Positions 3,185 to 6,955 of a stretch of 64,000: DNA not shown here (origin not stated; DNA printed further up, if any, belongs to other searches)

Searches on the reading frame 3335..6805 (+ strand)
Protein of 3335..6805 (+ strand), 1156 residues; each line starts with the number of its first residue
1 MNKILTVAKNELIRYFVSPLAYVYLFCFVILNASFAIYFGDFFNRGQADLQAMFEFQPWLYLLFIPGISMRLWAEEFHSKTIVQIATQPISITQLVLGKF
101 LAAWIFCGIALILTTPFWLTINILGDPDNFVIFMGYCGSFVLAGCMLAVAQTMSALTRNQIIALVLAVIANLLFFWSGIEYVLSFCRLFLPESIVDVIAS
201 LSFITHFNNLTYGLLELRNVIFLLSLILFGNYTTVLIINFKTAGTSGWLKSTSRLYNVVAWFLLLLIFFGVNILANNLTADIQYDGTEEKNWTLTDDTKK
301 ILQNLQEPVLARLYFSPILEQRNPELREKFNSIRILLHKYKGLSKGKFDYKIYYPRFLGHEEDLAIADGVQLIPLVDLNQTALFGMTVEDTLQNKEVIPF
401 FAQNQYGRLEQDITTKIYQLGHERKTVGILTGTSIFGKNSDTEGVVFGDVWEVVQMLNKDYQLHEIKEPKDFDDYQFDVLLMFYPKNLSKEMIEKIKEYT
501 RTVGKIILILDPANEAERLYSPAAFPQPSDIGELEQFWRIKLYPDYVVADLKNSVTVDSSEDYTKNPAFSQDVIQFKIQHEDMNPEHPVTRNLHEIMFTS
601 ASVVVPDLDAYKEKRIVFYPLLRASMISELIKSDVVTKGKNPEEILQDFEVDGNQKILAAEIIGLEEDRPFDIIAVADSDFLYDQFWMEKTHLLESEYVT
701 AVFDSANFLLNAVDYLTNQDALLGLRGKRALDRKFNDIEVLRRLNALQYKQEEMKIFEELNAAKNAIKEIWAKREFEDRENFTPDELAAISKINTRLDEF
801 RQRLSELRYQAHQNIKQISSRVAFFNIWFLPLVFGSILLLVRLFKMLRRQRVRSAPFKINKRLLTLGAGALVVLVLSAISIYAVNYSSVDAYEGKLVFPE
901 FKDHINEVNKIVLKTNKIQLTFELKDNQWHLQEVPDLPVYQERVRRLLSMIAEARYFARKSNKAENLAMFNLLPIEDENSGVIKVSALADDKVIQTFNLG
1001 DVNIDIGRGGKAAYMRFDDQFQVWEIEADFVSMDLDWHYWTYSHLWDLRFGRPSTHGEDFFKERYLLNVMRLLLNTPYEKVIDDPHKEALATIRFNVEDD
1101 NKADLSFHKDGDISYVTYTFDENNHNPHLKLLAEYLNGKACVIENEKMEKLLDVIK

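Call 12: search_protein_families(library=pfam, proteins=[window:3335-6805:+], max_evalue=0.001)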
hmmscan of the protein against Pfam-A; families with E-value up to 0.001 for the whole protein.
window:3335-6805:+ (1156 aa): 5 families
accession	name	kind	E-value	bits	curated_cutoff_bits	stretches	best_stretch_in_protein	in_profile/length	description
PF09822.16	ABC_transp_aux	-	7.8e-30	104.5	34.7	1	424-712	1-288/288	ABC-type uncharacterized transport system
PF23357.1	DUF7088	-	2.5e-11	44.1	27.8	1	288-379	1-89/105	Domain of unknown function (DUF7088)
PF12730.13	ABC2_membrane_4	-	5.1e-06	27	27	1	11-170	5-175/179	ABC-2 family transporter protein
PF14238.11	DUF4340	-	7.8e-05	23.4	25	1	929-1032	1-93/183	Domain of unknown function (DUF4340)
PF03379.19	CcmB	-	0.00021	21.2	24.9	1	71-117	66-112/215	CcmB protein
